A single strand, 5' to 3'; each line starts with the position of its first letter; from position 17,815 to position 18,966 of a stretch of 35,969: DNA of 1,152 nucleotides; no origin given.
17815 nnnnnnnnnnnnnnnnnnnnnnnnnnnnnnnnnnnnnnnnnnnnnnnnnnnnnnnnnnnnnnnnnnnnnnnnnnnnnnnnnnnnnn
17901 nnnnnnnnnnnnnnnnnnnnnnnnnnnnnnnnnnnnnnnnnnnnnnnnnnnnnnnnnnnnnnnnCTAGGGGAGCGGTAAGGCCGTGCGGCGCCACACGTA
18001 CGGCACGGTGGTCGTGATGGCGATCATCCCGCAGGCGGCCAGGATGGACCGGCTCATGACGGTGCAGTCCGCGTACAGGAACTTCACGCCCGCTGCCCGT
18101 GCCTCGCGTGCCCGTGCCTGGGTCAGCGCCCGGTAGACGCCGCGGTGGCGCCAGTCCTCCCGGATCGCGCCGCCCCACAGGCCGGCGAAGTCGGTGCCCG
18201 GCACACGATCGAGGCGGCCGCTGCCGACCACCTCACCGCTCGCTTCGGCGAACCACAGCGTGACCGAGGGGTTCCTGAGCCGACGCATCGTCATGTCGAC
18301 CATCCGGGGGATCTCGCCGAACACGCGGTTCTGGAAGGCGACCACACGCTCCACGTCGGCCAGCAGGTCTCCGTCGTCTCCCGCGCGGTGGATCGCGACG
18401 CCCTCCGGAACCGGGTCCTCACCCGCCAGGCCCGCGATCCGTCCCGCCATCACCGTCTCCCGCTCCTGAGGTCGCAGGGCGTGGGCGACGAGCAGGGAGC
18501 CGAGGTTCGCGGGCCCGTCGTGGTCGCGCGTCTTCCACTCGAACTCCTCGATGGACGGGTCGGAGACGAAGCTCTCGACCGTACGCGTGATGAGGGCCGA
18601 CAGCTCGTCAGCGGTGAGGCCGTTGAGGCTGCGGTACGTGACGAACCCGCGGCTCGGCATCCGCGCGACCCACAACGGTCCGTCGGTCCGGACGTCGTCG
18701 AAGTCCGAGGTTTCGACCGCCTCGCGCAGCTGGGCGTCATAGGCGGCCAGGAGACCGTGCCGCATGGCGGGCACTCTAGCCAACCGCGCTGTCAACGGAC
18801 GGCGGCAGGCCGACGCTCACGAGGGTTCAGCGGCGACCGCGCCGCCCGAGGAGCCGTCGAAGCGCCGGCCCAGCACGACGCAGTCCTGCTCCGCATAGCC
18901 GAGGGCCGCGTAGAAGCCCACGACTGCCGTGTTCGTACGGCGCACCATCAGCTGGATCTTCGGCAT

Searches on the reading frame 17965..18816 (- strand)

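Call 34: search_protein_families(library=pfam, proteins=[window:17965-18816:-], max_evalue=0.001)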
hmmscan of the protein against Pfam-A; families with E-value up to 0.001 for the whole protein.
window:17965-18816:- (283 aa): 2 families
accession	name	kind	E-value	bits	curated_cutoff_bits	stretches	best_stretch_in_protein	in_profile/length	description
PF00583.31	Acetyltransf_1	-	6.5e-08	33.3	20.7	1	180-252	28-101/116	Acetyltransferase (GNAT) family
PF13508.13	Acetyltransf_7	-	0.00044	21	27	0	186-245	4-63/84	Acetyltransferase (GNAT) domain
